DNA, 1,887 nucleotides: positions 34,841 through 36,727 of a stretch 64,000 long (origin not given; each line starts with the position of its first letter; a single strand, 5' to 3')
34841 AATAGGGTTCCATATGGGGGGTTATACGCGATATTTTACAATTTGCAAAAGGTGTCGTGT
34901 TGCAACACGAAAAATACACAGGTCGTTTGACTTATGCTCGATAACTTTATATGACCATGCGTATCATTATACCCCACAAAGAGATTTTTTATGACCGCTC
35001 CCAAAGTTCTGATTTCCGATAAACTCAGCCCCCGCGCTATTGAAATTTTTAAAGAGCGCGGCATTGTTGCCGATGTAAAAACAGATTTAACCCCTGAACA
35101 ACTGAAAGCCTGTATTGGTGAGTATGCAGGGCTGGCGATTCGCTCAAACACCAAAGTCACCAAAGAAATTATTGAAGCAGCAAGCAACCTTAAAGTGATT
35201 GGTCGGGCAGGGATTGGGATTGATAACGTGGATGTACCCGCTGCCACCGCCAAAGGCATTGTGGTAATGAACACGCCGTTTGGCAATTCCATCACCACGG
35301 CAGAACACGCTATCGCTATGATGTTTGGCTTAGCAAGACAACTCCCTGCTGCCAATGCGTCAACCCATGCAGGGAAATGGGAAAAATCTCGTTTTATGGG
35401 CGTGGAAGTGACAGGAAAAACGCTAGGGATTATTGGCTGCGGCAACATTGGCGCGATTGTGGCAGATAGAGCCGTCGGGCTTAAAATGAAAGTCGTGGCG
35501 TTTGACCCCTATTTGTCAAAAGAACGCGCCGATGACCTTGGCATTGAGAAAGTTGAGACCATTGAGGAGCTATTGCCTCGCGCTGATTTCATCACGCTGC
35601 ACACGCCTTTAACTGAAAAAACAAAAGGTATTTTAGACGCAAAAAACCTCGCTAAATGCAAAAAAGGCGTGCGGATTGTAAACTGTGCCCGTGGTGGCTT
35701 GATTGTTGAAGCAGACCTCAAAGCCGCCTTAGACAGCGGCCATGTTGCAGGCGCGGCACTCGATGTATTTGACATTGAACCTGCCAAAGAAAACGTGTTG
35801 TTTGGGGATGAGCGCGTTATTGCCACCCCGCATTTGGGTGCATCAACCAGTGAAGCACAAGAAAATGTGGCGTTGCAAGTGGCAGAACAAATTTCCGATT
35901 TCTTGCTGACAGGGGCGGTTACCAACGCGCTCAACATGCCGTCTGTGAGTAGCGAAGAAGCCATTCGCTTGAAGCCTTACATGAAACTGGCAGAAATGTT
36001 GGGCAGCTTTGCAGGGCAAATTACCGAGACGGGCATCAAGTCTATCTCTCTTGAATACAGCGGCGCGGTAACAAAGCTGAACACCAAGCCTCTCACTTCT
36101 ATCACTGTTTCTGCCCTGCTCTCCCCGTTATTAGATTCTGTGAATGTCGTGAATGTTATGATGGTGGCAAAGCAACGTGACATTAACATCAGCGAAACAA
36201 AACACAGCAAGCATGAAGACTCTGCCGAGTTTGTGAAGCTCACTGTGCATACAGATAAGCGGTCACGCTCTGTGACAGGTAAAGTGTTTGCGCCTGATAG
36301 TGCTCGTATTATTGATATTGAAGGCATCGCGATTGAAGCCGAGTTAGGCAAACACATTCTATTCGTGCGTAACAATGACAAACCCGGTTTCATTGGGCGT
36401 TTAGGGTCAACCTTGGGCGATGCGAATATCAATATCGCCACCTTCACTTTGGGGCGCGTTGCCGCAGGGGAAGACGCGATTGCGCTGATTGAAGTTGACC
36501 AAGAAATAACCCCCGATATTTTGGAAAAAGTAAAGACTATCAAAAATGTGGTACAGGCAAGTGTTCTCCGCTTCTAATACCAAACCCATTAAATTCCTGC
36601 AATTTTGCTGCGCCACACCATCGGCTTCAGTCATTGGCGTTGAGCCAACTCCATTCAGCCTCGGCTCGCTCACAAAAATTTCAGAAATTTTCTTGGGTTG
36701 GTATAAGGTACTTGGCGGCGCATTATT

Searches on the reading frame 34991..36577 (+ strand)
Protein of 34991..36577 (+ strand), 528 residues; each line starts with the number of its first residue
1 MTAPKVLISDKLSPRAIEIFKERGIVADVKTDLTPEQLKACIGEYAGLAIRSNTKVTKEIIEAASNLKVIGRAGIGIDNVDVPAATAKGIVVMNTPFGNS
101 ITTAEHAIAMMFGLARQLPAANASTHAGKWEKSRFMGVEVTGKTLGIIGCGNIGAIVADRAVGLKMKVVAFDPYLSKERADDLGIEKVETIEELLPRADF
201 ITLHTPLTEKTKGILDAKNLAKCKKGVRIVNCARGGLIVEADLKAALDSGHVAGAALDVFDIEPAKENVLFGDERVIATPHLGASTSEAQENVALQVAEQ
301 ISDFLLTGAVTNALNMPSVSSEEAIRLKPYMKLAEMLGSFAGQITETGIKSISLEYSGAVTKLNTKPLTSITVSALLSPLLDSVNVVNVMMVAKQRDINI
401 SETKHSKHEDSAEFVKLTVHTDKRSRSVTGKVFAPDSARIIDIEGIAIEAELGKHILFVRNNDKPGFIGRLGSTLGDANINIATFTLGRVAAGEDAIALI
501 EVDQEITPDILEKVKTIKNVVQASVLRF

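Call 30: find_homologous_proteins(query=window:34991-36577:+, max_evalue=1e-100)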
Query window:34991-36577:+ (528 aa): 8000 proteins with E <= 1e-100 among 8000 candidates; the best 120 are listed.
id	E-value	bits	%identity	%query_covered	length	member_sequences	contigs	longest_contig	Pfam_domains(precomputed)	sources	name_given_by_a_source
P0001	0.0e+0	1119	99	100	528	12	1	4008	PF19304.5,PF00389.37,PF01842.32,PF02826.26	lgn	-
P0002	1.8e-240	817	72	99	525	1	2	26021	PF19304.5,PF00389.37,PF01842.32,PF02826.26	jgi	jgi:D-3-phosphoglycerate dehydrogenase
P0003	2.8e-240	816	70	99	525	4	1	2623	PF19304.5,PF00389.37,PF01842.32,PF02826.26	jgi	jgi:D-3-phosphoglycerate dehydrogenase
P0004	1.1e-239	814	70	99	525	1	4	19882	PF19304.5,PF00389.37,PF01842.32,PF02826.26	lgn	-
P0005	2.2e-239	813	71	99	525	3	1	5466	PF19304.5,PF00389.37,PF01842.32,PF02826.26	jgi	jgi:D-3-phosphoglycerate dehydrogenase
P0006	2.4e-239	813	70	99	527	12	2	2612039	PF19304.5,PF00389.37,PF01842.32,PF02826.26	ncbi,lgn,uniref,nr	ncbi:phosphoglycerate dehydrogenase [Nitrospirillum sp. BR 11752]|uniref:D-3-phosphoglycerate dehydr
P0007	6.1e-239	812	70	99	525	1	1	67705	PF19304.5,PF00389.37,PF01842.32,PF02826.26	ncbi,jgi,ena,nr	ncbi:MAG TPA: phosphoglycerate dehydrogenase [Azospirillum sp.]|nr:phosphoglycerate dehydrogenase [A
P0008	1.5e-238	811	70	99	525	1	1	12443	PF19304.5,PF00389.37,PF01842.32,PF02826.26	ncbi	ncbi:MAG: phosphoglycerate dehydrogenase [Pseudomonadota bacterium]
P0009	2.4e-238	810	71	100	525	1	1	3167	PF19304.5,PF00389.37,PF01842.32,PF02826.26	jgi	jgi:D-3-phosphoglycerate dehydrogenase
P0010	3.5e-237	806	69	99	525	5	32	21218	PF19304.5,PF00389.37,PF01842.32,PF02826.26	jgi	jgi:D-3-phosphoglycerate dehydrogenase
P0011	6.6e-237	805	70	99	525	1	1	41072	PF19304.5,PF00389.37,PF01842.32,PF02826.26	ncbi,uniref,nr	ncbi:phosphoglycerate dehydrogenase [Azospirillum sp. TSO22-1]|uniref:phosphoglycerate dehydrogenase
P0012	1.9e-236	804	70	99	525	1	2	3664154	PF19304.5,PF00389.37,PF01842.32,PF02826.26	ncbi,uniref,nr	ncbi:phosphoglycerate dehydrogenase [Aerophototrophica crusticola]|uniref:D-3-phosphoglycerate dehyd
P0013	2.1e-236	804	71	99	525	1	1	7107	PF19304.5,PF00389.37,PF01842.32,PF02826.26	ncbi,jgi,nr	ncbi:MAG: phosphoglycerate dehydrogenase [Rhodospirillales bacterium]|nr:phosphoglycerate dehydrogen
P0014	4.7e-236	802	69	99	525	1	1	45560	PF19304.5,PF00389.37,PF01842.32,PF02826.26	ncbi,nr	ncbi:D-3-phosphoglycerate dehydrogenase [Candidatus Terasakiella magnetica]|nr:D-3-phosphoglycerate 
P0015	5.0e-236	802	69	99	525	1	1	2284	PF19304.5,PF00389.37,PF01842.32,PF02826.26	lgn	-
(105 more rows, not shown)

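Call 44: find_encoding_contigs(protein=P0001, flank=10000, max_places=10)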
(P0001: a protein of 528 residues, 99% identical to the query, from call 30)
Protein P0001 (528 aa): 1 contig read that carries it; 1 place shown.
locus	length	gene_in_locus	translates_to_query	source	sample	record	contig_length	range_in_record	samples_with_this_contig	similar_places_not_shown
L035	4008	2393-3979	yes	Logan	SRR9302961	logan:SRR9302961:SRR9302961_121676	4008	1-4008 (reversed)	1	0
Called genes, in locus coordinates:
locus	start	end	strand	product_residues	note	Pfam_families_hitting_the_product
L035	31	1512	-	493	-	PF13522:GATase_6, PF13537:GATase_7, PF00156:Pribosyltran (weak)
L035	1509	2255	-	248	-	PF02674:Colicin_V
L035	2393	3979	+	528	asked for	PF00389:2-Hacid_dh, PF02826:2-Hacid_dh_C, PF19304:PGDH_inter, PF01842:ACT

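Call 45: find_encoding_contigs(protein=P0002, flank=10000, max_places=4)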
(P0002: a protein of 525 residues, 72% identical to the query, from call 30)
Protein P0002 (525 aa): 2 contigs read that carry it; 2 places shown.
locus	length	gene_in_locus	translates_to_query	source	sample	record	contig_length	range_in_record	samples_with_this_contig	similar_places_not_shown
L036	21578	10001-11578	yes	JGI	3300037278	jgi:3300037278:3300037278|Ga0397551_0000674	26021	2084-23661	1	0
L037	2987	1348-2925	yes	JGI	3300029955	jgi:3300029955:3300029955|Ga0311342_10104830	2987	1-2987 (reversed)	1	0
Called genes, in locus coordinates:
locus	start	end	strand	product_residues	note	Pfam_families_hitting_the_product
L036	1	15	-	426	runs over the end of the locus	PF00083:Sugar_tr, PF07690:MFS_1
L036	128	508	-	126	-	PF13576:Pentapeptide_3 (faint), PF13599:Pentapeptide_4, PF00805:Pentapeptide (weak), PF13599:Pentapeptide_4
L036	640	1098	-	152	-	PF02669:KdpC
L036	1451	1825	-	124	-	PF02579:Nitro_FeMo-Co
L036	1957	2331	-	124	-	-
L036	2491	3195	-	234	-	PF07277:SapC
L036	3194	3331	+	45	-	-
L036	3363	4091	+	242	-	PF00497:SBP_bac_3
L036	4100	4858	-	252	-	PF02308:MgtC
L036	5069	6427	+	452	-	PF02878:PGM_PMM_I, PF02879:PGM_PMM_II, PF02880:PGM_PMM_III, PF00408:PGM_PMM_IV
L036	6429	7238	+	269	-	PF08543:Phos_pyr_kin, PF00294:PfkB (weak)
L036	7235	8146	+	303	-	PF00291:PALP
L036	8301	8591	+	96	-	PF01541:GIY-YIG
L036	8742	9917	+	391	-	-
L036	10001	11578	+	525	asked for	PF00389:2-Hacid_dh, PF02826:2-Hacid_dh_C, PF19304:PGDH_inter, PF01842:ACT (weak)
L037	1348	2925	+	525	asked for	PF00389:2-Hacid_dh, PF02826:2-Hacid_dh_C, PF19304:PGDH_inter, PF01842:ACT (weak)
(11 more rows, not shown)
